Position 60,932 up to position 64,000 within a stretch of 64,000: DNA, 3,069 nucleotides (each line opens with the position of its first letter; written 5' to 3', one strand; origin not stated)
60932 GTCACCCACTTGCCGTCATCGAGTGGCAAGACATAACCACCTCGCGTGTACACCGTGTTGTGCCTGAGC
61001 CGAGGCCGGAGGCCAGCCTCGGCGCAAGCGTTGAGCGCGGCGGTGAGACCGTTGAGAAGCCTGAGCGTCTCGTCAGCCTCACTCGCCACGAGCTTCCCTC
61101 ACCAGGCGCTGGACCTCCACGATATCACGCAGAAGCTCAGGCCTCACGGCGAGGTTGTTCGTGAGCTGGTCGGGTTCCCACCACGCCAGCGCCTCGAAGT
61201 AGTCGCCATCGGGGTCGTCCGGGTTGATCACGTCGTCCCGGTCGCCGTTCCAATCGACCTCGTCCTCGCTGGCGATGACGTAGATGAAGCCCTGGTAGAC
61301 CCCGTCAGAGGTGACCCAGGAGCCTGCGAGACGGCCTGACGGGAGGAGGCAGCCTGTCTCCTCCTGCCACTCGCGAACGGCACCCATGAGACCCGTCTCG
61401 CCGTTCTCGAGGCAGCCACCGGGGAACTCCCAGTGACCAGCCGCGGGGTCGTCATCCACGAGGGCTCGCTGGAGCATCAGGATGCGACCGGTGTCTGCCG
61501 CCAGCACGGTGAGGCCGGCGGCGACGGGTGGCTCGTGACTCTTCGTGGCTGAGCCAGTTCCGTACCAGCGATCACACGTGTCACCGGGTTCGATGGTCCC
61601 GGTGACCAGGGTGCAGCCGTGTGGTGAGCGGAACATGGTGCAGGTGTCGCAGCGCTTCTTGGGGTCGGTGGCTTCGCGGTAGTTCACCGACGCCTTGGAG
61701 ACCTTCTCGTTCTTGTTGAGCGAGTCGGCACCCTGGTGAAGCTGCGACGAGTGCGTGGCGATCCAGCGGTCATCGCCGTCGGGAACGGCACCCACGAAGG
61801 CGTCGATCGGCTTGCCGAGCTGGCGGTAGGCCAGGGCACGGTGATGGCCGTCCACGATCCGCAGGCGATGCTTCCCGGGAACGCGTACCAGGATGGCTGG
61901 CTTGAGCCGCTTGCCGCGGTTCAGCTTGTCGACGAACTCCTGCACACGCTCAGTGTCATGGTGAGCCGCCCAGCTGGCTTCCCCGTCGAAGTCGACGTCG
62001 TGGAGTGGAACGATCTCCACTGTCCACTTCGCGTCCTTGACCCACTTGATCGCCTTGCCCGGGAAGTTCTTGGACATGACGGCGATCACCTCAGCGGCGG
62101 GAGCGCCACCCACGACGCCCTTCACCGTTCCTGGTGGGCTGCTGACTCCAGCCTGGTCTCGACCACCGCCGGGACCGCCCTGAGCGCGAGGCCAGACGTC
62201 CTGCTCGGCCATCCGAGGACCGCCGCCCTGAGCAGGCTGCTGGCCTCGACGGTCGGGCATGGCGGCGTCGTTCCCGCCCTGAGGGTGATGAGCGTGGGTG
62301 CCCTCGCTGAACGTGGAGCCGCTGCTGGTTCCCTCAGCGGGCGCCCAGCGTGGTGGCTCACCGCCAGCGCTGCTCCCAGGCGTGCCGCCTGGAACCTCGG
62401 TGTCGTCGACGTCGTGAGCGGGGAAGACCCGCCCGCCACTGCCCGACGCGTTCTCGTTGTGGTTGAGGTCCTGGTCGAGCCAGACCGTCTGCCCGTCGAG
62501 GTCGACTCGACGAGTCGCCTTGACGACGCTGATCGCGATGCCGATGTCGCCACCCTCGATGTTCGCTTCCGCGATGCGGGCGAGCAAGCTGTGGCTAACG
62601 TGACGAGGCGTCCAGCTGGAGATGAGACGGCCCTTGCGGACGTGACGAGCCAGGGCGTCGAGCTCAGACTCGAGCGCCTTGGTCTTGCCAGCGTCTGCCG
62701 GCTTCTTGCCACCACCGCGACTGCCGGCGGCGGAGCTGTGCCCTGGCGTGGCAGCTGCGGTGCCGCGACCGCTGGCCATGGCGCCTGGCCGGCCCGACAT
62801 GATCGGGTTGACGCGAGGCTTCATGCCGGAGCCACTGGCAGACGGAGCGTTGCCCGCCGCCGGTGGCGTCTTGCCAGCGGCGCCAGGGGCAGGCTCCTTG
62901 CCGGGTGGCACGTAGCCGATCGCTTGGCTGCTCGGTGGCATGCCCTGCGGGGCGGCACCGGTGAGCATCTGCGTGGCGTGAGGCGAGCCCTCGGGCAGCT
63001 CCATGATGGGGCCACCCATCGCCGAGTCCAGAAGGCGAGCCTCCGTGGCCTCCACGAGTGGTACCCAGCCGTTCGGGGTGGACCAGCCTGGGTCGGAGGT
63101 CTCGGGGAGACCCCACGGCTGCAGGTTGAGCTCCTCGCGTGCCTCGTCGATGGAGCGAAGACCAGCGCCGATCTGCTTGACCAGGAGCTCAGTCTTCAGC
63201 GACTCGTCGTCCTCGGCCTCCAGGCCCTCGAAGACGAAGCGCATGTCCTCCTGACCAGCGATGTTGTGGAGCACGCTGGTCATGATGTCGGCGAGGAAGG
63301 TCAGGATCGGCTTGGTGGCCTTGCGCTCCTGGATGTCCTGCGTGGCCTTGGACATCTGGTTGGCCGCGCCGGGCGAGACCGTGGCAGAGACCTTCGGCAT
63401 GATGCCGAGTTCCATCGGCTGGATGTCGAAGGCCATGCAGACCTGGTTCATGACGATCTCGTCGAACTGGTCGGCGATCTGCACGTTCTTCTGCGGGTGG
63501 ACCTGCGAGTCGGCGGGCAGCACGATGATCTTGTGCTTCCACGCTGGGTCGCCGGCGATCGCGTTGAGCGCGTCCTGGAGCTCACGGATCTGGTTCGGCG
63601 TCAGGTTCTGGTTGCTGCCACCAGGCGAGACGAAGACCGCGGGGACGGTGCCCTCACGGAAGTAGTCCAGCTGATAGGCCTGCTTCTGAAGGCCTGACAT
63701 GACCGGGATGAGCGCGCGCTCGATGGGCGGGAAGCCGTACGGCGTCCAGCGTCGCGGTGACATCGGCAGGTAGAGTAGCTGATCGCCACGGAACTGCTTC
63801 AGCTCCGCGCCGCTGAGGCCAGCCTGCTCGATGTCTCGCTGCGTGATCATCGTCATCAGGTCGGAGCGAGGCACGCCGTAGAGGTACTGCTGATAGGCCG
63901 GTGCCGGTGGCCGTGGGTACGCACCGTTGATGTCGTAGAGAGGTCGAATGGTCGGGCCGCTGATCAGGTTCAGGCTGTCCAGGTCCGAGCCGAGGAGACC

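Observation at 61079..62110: Portal protein with an in-frame C-terminal ParB/Srx-like, HiPIP-like and Nudix cargo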

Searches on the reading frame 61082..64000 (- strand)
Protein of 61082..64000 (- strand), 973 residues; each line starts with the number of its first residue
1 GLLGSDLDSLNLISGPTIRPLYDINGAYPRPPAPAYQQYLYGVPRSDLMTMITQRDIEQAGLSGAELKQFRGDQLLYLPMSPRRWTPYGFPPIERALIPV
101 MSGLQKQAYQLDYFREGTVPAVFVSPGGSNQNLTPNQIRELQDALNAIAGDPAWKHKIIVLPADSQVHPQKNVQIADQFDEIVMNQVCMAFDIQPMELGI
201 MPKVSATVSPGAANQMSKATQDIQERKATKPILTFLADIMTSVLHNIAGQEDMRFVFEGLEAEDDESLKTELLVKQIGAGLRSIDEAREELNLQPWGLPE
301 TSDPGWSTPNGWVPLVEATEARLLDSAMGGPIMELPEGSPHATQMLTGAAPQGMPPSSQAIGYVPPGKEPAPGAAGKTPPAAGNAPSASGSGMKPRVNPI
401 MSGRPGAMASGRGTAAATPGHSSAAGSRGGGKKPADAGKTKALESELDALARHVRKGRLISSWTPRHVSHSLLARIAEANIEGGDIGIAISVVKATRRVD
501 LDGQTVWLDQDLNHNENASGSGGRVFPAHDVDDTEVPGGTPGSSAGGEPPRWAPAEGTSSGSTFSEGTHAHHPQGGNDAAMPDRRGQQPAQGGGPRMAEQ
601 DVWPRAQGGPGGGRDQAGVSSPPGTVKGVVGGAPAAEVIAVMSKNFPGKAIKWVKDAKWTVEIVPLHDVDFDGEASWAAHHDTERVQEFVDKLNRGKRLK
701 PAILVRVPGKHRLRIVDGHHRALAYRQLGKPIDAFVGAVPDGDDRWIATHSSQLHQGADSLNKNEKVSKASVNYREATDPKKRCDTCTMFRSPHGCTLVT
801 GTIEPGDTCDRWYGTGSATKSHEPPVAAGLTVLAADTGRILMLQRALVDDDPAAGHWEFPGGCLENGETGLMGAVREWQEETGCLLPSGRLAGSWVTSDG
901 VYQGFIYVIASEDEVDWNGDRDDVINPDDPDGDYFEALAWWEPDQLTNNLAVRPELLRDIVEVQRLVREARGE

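Call 4: search_protein_families(library=pfam, proteins=[window:61082-64000:-], max_evalue=0.1)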
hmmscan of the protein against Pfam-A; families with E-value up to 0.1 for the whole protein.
window:61082-64000:- (973 aa): 3 families
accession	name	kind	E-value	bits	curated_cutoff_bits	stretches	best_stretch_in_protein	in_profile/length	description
PF00293.34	NUDIX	-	6.7e-16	59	21.1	1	825-949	3-123/134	NUDIX domain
PF04860.17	Phage_portal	-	1e-12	48.3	39.1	1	67-292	108-321/321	Phage portal protein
PF14815.12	NUDIX_4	-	0.077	13.2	35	0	834-883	6-50/113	NUDIX domain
